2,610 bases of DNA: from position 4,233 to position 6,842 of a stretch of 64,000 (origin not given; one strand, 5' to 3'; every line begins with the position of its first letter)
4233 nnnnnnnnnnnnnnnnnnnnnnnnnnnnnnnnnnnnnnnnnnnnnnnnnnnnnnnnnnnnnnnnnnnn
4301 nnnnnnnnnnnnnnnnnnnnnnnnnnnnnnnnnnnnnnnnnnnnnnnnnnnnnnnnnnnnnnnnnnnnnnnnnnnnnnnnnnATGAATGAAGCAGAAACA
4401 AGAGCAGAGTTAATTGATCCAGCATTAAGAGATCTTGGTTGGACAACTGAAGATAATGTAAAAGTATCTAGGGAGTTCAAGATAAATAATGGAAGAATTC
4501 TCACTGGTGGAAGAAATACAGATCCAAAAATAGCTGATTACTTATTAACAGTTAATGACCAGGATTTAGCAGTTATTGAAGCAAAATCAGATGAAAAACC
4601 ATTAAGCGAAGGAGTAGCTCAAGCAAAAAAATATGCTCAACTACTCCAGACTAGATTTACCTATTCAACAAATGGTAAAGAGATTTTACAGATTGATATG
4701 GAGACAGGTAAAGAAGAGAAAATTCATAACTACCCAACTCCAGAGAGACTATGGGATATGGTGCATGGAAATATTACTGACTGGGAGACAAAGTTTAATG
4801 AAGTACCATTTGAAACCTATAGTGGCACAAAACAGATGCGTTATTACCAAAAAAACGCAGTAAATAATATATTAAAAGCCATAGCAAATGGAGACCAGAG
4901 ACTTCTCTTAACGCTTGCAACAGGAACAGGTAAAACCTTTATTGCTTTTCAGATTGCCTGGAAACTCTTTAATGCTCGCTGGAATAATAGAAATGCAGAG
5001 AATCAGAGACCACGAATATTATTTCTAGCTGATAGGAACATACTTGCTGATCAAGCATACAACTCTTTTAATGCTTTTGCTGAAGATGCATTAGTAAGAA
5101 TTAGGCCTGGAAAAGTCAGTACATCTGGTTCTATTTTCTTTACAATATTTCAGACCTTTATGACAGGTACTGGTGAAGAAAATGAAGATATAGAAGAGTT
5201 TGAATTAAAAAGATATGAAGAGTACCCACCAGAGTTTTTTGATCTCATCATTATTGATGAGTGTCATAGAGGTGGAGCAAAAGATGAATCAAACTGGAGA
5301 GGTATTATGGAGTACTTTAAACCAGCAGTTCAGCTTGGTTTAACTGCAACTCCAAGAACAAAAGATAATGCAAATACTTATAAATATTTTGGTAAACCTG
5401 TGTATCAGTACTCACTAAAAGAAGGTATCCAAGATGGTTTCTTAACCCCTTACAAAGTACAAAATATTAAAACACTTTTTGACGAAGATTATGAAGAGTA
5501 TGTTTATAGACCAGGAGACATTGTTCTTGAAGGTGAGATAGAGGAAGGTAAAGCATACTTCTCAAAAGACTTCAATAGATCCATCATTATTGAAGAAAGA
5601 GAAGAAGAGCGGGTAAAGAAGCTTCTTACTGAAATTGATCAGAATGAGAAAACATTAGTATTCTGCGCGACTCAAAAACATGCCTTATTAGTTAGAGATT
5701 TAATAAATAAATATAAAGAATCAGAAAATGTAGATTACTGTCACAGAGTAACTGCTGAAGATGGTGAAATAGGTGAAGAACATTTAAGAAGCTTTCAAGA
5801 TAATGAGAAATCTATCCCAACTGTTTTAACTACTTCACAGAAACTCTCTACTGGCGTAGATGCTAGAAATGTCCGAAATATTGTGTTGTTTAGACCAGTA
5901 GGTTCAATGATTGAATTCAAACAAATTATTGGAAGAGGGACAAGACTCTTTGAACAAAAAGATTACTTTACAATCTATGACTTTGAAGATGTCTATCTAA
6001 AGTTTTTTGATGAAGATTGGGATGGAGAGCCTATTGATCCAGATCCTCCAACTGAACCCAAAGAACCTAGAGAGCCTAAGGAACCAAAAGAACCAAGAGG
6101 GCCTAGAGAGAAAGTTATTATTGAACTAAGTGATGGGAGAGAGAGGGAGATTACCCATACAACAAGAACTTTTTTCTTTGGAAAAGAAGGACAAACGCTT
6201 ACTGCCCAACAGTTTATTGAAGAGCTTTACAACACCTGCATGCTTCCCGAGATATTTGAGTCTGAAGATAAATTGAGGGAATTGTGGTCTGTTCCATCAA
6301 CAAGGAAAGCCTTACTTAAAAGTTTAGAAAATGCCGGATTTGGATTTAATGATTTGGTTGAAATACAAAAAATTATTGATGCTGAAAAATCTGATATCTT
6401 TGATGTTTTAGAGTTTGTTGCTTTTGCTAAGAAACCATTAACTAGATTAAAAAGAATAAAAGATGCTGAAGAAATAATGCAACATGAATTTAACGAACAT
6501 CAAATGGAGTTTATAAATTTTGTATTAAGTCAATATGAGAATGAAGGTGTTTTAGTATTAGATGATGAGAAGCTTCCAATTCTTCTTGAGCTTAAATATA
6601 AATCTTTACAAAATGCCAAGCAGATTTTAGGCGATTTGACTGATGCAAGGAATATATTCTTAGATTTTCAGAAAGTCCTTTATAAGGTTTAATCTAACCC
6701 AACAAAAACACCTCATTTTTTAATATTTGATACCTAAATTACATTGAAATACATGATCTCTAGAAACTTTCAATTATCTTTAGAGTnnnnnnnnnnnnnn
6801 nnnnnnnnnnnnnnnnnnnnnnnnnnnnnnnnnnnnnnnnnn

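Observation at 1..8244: Compact defence island: type I R-M (hsdMSR) with a co-oriented Cas4-like Fe-S nuclease and divergent membrane proteins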

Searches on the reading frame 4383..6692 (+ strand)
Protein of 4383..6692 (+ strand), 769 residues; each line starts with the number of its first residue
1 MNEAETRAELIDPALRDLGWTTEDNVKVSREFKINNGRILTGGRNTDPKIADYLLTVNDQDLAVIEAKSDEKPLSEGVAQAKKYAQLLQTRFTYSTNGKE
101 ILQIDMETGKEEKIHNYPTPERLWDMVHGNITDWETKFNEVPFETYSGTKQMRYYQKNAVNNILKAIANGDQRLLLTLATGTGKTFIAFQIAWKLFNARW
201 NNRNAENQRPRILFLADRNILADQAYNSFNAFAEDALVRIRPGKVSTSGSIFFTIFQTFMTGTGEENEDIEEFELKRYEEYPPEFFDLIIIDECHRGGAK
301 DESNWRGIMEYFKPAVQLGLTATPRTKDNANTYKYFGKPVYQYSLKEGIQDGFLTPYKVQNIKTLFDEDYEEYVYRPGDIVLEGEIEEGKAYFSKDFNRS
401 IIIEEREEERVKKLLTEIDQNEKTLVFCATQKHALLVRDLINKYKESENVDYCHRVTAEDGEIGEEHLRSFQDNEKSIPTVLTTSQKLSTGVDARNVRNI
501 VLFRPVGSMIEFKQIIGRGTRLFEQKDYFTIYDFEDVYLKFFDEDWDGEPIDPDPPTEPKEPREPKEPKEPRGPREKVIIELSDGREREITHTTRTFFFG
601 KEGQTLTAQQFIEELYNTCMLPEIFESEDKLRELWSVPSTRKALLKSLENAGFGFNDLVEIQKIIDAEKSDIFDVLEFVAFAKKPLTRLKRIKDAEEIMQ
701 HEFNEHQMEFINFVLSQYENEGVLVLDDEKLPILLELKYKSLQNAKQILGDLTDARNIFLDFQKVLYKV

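Call 3: search_protein_families(library=pfam, proteins=[window:4383-6692:+], max_evalue=0.01)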
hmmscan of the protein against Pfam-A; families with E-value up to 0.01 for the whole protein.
window:4383-6692:+ (769 aa): 7 families
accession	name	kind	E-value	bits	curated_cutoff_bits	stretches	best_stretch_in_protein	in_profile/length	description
PF04851.21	ResIII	-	1.7e-41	142.3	22.5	1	150-325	2-163/164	Type III restriction enzyme, res subunit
PF08463.15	EcoEI_R_C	-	3e-23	83.2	24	1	621-767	11-163/163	EcoEI R protein C-terminal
PF18766.7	SWI2_SNF2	-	9e-23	81.5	26.7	1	155-357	1-188/221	SWI2/SNF2 ATPase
PF00270.35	DEAD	-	5.5e-12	46.2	26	1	155-327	3-162/167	DEAD/DEAH box helicase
PF04313.20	HSDR_N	-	7.3e-10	39.5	25.1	1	27-109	113-195/198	Type I restriction enzyme R protein N terminus (HSDR_N)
PF00271.37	Helicase_C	-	8.1e-10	39.4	23.5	1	410-521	5-108/110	Helicase conserved C-terminal domain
PF13588.12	HSDR_N_2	-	5.2e-05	23.7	25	1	46-112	34-102/110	Type I restriction enzyme R protein N terminus (HSDR_N)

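Call 10: search_protein_families(library=padloc, proteins=[window:4383-6692:+], max_evalue=0.01)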
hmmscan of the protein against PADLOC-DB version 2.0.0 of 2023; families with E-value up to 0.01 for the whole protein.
window:4383-6692:+ (769 aa): 21 families
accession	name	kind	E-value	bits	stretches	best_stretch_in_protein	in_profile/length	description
PDLC03049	REase_I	-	1.8e-133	444.3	2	1-551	9-555/807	Type I restriction enzyme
PDLC03047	REase_I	-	3.3e-37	125.8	1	2-547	198-734/1107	Type I restriction enzyme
PDLC03042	REase_I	-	2.8e-36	122.3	1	115-539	411-849/1170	Type I restriction enzyme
PDLC02707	PbeA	-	1.4e-31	107.8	1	98-534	201-629/672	PbeA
PDLC02704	PbeA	-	1.4e-24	84.6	2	288-534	386-643/682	PbeA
PDLC03659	mREase_IV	-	8.7e-23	78.1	1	169-535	237-566/945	Type IV methyl-directed restriction enzyme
PDLC03658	mREase_IV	-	4.8e-14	49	1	276-538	329-561/953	Type IV methyl-directed restriction enzyme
PDLC02703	PbeA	-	6.7e-13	46.1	1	288-522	369-599/626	PbeA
PDLC03597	REase_MTase_IIG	-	6.4e-11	38.5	1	132-236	147-244/1646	Type IIG restriction enzyme-methyltransferase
PDLC03040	REase_I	-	8.3e-09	31.8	1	119-355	235-480/1029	Type I restriction enzyme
PDLC02705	PbeA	-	1.1e-08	31.8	1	287-534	376-632/691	PbeA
PDLC02082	Cas3b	-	1.1e-07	28.6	1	145-213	219-282/734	-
PDLC01759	Cas3b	-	1.4e-07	28.6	1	146-198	203-257/711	-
PDLC03648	REase_III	-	1.5e-07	27.9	1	270-524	116-356/871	Type III restriction enzyme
PDLC03928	PsyrT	-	7e-07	25.9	1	404-525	223-338/689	-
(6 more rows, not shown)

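Call 11: search_protein_families(library=ncbifam, proteins=[window:4383-6692:+], max_evalue=0.01)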
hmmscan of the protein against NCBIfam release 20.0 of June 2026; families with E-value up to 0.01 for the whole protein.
window:4383-6692:+ (769 aa): 10 families
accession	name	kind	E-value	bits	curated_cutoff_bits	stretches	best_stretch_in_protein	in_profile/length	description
NF046051.1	restrict_EcoAI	equivalog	2.6e-234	780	550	1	1-768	1-768/768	EcoAI/FtnUII family type I restriction enzme subunit R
NF008521.0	PRK11448.1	equivalog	1.8e-67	228.3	729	3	279-541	534-821/1123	type I restriction-modification system endonuclease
NF053632.1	heli_RadD_YejH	equivalog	1.9e-22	79.3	720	1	151-540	2-360/573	DNA repair helicase RadD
TIGR00348.1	hsdR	subfamily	3.9e-22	78.5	284.55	1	149-447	240-515/674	HsdR family type I site-specific deoxyribonuclease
TIGR04095.1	dnd_restrict_1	equivalog_domain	6.3e-20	71.6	600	1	151-534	8-395/451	DNA phosphorothioation system restriction enzyme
NF046055.1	restr_BPTD_3080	equivalog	1.4e-05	23.3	800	0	165-204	146-186/970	BPTD_3080 family restriction endonuclease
TIGR02621.3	cas3_GSU0051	exception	1.6e-05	23.9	400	1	153-236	15-93/854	type I-G CRISPR-associated helicase/endonuclease Cas3g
NF053710.1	RNA_heli_RhlE2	exception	0.00083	17.9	925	1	166-236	34-106/635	RNA helicase RhlE2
NF005304.0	PRK06835.1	equivalog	0.0011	18.1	215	1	144-198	157-210/330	ATP-binding protein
TIGR01389.1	recQ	equivalog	0.0019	16.7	640.2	1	394-539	193-335/591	DNA helicase RecQ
